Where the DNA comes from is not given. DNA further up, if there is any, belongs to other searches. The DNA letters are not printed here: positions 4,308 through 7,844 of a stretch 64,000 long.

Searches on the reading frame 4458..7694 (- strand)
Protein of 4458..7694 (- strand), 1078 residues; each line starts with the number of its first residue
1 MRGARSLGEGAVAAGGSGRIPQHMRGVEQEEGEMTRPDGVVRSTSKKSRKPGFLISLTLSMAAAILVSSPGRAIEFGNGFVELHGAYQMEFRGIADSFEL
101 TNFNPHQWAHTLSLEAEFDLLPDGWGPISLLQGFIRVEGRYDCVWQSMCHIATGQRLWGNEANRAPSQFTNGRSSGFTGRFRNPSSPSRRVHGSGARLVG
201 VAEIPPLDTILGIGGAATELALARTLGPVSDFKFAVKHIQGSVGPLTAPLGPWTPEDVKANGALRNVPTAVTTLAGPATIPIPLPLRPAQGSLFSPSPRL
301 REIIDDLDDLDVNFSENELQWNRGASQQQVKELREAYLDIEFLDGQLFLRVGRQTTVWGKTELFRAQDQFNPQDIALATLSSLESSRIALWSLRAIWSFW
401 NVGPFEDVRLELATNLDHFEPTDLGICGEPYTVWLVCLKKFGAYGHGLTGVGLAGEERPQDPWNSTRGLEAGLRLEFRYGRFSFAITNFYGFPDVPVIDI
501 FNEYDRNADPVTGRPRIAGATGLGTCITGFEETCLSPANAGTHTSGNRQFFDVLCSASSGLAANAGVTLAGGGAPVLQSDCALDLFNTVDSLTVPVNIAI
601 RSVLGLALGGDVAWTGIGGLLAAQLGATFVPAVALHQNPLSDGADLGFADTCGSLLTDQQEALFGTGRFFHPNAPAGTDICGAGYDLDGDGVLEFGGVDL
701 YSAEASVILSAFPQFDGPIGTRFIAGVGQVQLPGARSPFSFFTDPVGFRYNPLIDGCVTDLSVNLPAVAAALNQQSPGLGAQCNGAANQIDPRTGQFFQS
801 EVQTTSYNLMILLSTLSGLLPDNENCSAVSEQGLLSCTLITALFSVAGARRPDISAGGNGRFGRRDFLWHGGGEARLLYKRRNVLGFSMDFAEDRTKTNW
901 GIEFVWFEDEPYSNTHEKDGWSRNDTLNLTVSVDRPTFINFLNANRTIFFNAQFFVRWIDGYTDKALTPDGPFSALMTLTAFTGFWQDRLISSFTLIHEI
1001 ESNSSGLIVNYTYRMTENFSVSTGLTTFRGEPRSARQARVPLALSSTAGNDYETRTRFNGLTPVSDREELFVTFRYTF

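Call 9: search_protein_families(library=pfam, proteins=[window:4458-7694:-], max_evalue=0.01)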
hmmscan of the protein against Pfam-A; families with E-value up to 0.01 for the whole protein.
window:4458-7694:- (1078 aa): 1 family
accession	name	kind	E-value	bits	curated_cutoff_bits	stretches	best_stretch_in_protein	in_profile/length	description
PF06980.17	DUF1302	-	3.7e-13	49.8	23.2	2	331-398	144-216/541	Protein of unknown function (DUF1302)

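Call 46: search_protein_families(library=ncbifam, proteins=[window:4458-7595:-], max_evalue=0.001)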
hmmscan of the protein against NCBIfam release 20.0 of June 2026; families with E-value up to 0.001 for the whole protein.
window:4458-7595:- (1045 aa): 0 families
